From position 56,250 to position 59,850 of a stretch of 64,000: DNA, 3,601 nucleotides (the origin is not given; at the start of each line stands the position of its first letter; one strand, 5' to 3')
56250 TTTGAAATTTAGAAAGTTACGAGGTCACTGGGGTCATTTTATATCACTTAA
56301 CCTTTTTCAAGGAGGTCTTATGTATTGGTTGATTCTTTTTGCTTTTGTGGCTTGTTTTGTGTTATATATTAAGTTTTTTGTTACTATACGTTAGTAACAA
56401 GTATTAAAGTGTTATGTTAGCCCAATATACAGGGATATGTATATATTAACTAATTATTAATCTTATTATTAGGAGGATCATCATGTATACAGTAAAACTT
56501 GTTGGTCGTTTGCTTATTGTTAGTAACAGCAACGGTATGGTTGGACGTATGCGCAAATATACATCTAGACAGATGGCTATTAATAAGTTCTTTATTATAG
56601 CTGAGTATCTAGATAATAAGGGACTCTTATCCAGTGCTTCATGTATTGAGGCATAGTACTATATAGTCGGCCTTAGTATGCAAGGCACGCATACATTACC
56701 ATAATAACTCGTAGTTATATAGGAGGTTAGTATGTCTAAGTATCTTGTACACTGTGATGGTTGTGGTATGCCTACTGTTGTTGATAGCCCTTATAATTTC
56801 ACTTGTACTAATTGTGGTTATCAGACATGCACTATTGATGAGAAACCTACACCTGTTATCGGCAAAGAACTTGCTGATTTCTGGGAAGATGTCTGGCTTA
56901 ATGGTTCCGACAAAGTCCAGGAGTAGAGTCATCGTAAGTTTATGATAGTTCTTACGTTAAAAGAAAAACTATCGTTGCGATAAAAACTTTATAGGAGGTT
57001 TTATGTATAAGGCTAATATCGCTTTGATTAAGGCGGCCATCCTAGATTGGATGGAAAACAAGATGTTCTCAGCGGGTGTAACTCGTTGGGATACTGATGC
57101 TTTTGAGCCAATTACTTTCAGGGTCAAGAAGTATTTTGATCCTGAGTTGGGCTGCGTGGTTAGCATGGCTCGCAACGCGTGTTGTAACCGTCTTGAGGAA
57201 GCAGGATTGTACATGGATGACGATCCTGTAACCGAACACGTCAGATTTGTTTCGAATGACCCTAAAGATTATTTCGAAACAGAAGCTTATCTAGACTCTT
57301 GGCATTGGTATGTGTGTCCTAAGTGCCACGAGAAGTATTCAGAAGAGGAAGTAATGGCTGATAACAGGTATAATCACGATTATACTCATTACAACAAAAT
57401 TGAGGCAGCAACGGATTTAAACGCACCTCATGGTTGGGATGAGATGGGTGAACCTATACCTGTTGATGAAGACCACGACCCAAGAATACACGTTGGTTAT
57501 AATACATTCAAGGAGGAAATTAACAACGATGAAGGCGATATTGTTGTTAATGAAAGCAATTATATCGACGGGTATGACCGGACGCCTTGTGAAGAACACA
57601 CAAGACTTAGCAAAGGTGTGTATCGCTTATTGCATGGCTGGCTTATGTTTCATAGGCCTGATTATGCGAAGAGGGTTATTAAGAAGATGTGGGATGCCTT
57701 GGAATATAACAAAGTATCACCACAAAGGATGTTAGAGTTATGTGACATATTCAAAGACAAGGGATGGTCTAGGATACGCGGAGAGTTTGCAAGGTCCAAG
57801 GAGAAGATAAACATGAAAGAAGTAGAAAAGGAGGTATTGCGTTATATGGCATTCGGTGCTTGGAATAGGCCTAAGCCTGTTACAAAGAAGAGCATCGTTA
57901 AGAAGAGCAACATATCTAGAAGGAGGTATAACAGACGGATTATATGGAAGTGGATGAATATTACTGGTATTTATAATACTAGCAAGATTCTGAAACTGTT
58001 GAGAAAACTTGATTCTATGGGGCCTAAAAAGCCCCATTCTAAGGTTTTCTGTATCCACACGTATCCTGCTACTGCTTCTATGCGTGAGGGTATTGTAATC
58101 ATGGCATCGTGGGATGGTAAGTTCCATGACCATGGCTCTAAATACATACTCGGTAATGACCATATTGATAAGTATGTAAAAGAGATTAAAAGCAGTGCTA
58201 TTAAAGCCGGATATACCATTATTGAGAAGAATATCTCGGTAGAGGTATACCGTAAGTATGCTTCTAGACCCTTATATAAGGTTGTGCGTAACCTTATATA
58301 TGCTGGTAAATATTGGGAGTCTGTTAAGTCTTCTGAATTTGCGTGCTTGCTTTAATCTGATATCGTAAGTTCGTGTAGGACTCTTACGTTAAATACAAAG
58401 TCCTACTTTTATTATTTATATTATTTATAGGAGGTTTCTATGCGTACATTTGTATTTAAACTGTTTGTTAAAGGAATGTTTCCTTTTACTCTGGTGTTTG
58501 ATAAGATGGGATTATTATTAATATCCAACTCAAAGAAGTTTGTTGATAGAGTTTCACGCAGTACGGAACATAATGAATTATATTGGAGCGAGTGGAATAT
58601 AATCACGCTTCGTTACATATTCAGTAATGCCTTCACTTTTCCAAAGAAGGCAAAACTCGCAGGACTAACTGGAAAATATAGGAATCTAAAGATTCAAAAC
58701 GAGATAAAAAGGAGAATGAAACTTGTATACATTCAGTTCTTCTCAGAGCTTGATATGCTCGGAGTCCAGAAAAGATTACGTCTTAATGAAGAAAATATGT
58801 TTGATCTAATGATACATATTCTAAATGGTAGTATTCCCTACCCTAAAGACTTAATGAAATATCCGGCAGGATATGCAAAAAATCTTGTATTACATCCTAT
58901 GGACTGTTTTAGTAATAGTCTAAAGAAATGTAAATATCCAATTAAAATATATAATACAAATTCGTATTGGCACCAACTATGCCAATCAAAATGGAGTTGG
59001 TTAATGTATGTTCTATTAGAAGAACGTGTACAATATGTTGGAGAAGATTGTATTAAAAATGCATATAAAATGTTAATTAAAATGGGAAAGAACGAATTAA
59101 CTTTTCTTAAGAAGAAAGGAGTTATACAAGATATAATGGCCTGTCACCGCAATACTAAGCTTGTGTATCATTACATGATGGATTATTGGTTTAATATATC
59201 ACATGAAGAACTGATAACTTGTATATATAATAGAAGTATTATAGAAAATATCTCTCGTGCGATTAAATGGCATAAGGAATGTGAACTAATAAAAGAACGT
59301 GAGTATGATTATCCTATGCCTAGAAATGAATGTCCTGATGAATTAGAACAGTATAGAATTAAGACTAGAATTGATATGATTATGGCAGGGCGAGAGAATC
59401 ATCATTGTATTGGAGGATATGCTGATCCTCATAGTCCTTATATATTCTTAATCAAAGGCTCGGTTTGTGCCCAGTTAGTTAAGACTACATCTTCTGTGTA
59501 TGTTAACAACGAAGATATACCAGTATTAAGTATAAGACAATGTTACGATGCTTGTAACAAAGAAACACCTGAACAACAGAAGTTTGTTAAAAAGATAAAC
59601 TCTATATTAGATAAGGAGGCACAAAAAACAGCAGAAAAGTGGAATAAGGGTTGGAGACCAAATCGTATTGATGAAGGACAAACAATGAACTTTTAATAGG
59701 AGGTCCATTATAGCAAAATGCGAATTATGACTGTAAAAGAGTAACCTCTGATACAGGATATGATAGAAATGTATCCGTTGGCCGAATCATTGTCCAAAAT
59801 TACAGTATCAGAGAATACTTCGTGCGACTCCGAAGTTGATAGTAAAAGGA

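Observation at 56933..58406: Repeated, covarying H-type pseudoknot in early-gene leaders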

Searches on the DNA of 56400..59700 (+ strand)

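Call 7: search_dna_similar(query=window:56400-59700:+, collection=phages, mode=distant, max_rows=40)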
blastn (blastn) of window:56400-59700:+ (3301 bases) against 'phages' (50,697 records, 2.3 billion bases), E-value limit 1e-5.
No match.

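Call 25: search_rna_families(source=window, start=56850, end=58500, threshold=evalue, max_evalue=10)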
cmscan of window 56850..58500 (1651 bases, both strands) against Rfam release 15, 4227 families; matches with E-value up to 10: 4.
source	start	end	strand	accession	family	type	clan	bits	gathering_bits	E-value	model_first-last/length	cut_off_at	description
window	58009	58037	+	RF02866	ncS16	Gene; sRNA;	-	15.4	48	6.8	46-74/83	no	Burkholderia sRNA 16 (Bc_KC_sr1)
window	58244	58327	+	RF01259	snR63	Gene; snRNA; snoRNA; CD-box;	CL00061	12.9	50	1.6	45-209/255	no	Small nucleolar RNA snR63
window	58142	58196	+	RF00372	sroH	Gene; sRNA;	-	12.1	80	4.8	1-161/161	no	sroH RNA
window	57624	57653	+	RF03077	RT-2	Gene; sRNA;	-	11.3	40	9.9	107-147/222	no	RT-2 RNA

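Call 100: build_rna_model(alignment_id=A6, structure=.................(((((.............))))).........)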
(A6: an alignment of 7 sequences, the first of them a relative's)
Model R1 built from alignment A6 (7 sequences, 49 columns); structure: as given.
model positions 46; base pairs 5; branch points 0; effective number of sequences 7; information 0.946 bits per position. Calibrated on 0.2 Mb of random sequence (short: E-values are rough).
structure used (alignment columns):
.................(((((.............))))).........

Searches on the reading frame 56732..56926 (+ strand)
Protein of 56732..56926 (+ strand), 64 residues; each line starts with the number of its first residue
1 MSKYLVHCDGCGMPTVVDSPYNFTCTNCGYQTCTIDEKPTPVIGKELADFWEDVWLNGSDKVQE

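Call 9: search_protein_families(library=pfam, proteins=[window:56732-56926:+], max_evalue=0.01)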
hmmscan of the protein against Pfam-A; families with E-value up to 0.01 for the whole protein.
window:56732-56926:+ (64 aa): 0 families

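Call 62: find_encoding_contigs(protein=window:56732-56926:+, flank=6000, max_places=10)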
Protein window:56732-56926:+ (64 aa): 2 contigs read that carry it; 2 places shown.
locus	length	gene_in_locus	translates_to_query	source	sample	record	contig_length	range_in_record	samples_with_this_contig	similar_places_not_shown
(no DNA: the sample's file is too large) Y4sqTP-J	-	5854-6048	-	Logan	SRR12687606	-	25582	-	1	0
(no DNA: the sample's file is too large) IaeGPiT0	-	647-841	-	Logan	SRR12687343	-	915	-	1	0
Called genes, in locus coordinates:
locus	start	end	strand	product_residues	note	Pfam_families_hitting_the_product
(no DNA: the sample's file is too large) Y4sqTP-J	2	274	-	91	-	?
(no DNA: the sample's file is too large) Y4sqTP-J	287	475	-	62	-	-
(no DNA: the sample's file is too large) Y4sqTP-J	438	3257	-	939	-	PF17975:RNR_Alpha (weak), PF21995:RNR-II_ins_dom (faint), PF02867:Ribonuc_red_lgC (faint)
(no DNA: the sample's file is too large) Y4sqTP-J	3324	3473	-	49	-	-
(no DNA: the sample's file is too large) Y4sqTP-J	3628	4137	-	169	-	-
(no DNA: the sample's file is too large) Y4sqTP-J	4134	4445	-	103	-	-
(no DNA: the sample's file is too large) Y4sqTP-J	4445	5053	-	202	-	-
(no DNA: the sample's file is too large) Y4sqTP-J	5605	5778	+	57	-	-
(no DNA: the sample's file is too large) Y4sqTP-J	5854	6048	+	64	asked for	-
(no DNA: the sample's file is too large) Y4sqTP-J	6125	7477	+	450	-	-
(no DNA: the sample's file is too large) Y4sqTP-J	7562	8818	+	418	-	-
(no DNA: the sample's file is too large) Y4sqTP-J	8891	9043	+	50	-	-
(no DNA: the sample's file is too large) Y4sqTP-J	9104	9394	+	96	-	-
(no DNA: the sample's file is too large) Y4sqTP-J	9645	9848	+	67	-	-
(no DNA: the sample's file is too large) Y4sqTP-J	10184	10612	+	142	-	-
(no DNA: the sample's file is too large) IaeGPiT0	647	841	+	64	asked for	-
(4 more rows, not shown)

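Call 71: search_protein_families(library=phrogs, proteins=[window:56732-56926:+], max_evalue=0.01)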
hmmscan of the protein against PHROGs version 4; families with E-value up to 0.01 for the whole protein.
window:56732-56926:+ (64 aa): 0 families
